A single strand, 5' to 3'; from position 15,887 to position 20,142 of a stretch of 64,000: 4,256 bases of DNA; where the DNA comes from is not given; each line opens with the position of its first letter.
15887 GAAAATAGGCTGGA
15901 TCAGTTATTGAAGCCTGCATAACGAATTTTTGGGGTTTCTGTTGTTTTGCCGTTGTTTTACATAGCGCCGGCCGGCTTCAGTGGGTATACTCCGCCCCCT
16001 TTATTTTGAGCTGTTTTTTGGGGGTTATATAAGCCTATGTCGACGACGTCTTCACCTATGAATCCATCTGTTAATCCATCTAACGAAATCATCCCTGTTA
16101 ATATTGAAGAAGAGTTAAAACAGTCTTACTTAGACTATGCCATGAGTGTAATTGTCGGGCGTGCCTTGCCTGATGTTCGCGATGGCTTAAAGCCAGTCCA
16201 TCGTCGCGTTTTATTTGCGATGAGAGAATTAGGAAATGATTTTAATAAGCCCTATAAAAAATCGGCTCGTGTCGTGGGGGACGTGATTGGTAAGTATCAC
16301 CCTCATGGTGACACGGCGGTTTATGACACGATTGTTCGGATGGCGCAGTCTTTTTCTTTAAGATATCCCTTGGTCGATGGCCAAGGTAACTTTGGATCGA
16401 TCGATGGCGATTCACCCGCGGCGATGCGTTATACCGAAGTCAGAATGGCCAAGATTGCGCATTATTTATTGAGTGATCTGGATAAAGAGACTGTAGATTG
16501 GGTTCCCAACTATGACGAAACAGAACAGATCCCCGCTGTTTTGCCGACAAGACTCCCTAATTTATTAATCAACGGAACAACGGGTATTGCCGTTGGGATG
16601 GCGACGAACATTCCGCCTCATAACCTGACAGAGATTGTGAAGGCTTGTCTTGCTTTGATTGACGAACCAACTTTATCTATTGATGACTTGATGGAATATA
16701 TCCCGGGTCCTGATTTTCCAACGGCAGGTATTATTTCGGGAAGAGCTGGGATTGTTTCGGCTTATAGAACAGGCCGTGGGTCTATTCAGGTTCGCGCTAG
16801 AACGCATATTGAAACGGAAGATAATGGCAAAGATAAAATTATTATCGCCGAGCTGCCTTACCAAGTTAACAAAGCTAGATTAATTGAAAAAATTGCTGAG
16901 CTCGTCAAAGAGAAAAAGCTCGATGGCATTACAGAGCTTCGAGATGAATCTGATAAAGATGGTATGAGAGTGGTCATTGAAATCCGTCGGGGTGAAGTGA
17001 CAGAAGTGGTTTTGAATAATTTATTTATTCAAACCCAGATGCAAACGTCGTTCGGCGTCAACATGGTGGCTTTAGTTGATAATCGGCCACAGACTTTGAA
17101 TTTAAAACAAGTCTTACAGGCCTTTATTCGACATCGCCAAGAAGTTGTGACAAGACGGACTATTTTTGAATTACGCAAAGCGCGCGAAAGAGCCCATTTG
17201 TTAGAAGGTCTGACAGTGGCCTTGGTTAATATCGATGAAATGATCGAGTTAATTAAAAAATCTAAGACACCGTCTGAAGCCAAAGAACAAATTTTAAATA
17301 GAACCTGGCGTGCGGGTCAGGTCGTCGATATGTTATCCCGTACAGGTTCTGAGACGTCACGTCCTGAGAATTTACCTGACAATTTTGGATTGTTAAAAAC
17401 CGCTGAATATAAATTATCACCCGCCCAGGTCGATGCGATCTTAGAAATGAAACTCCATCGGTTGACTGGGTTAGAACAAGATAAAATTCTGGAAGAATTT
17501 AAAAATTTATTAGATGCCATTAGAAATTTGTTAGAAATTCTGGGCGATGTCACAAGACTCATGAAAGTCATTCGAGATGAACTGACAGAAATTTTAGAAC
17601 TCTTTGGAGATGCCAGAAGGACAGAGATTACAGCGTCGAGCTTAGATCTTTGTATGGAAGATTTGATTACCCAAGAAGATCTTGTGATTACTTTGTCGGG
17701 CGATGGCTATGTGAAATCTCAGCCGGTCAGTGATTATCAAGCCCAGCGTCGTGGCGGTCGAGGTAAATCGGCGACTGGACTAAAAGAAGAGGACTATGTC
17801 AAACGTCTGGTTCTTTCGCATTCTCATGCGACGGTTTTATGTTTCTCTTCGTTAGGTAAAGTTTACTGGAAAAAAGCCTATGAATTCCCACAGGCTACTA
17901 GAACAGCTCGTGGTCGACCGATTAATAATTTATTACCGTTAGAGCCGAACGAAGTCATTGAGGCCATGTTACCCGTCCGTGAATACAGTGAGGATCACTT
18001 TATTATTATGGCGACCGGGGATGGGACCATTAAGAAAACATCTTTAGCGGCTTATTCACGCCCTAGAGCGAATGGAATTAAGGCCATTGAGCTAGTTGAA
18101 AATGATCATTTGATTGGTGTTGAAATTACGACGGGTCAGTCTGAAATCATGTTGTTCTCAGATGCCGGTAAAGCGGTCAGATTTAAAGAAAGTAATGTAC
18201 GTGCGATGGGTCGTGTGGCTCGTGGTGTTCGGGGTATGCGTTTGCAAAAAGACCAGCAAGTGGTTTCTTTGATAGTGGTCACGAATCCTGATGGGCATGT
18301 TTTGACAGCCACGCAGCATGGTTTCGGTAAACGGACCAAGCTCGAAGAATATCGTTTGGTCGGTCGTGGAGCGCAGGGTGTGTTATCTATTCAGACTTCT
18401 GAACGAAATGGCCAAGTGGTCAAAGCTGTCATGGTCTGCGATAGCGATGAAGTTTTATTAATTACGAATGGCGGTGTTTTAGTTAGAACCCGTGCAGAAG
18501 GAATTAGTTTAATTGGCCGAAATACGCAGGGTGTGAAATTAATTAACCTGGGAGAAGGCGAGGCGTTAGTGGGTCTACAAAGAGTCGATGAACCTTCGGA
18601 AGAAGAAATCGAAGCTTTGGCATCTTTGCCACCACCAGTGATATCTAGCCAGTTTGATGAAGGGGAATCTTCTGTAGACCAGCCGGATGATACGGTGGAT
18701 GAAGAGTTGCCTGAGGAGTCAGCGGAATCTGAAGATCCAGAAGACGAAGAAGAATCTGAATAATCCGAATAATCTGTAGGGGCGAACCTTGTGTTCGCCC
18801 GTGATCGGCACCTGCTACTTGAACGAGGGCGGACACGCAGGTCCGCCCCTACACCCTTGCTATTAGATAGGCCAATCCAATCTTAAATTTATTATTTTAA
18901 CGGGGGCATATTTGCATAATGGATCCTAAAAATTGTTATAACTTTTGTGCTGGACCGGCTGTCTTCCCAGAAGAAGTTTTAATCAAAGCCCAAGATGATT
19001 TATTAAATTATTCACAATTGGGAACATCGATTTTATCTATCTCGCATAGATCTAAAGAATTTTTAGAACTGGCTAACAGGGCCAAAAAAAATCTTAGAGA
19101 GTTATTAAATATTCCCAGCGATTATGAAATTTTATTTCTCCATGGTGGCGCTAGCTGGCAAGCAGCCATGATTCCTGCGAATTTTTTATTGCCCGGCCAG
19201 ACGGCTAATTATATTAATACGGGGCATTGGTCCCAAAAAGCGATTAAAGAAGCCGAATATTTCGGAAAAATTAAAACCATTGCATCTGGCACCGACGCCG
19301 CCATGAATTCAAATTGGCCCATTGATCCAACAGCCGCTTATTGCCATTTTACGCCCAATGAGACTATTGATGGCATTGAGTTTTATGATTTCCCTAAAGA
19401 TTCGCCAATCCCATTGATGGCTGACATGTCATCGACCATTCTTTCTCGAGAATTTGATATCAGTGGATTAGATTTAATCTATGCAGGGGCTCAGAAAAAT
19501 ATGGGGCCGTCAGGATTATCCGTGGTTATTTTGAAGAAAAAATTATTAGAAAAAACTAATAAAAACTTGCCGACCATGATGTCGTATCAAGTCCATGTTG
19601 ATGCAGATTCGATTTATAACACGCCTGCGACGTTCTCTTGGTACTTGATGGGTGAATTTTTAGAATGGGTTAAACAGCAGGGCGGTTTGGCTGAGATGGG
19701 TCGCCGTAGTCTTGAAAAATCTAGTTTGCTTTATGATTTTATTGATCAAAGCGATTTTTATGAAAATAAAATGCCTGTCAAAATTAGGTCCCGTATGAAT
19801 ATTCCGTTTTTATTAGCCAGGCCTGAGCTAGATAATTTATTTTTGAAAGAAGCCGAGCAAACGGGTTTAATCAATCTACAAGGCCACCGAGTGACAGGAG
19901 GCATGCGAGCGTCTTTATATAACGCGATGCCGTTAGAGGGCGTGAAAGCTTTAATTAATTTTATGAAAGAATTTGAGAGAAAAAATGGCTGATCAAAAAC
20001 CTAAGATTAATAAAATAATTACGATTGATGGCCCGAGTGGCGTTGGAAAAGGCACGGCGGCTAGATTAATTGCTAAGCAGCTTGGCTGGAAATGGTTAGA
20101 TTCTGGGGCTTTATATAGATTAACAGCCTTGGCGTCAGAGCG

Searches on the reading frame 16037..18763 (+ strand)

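Call 27: search_protein_families(library=pfam, proteins=[window:16037-18763:+], max_evalue=1)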
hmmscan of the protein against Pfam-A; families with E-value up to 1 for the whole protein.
window:16037-18763:+ (908 aa): 2 families
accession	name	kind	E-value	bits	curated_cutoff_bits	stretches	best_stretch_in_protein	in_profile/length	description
PF00521.26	DNA_topoisoIV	-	5.1e-165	550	31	1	42-516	1-431/432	DNA gyrase/topoisomerase IV, subunit A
PF03989.18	DNA_gyraseA_C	-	8.8e-66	217.6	27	6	703-748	2-47/48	DNA gyrase C-terminal domain, beta-propeller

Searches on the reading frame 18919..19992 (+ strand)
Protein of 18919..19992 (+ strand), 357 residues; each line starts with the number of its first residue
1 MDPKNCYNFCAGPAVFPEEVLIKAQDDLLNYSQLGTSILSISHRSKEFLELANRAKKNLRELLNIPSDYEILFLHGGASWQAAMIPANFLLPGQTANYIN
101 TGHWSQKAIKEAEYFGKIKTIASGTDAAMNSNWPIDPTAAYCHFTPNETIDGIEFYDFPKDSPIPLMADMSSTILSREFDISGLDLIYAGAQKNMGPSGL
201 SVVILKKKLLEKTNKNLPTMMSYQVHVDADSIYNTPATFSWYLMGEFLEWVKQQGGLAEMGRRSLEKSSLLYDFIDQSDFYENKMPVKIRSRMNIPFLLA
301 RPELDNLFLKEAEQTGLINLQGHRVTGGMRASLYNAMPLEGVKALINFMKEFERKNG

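Call 61: search_protein_families(library=pfam, proteins=[window:18919-19992:+], max_evalue=0.00001)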
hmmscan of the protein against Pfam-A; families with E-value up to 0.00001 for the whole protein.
window:18919-19992:+ (357 aa): 1 family
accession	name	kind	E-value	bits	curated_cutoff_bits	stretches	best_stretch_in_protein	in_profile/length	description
PF00266.25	Aminotran_5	-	4.7e-44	151.3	21.5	1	7-345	2-371/371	Aminotransferase class-V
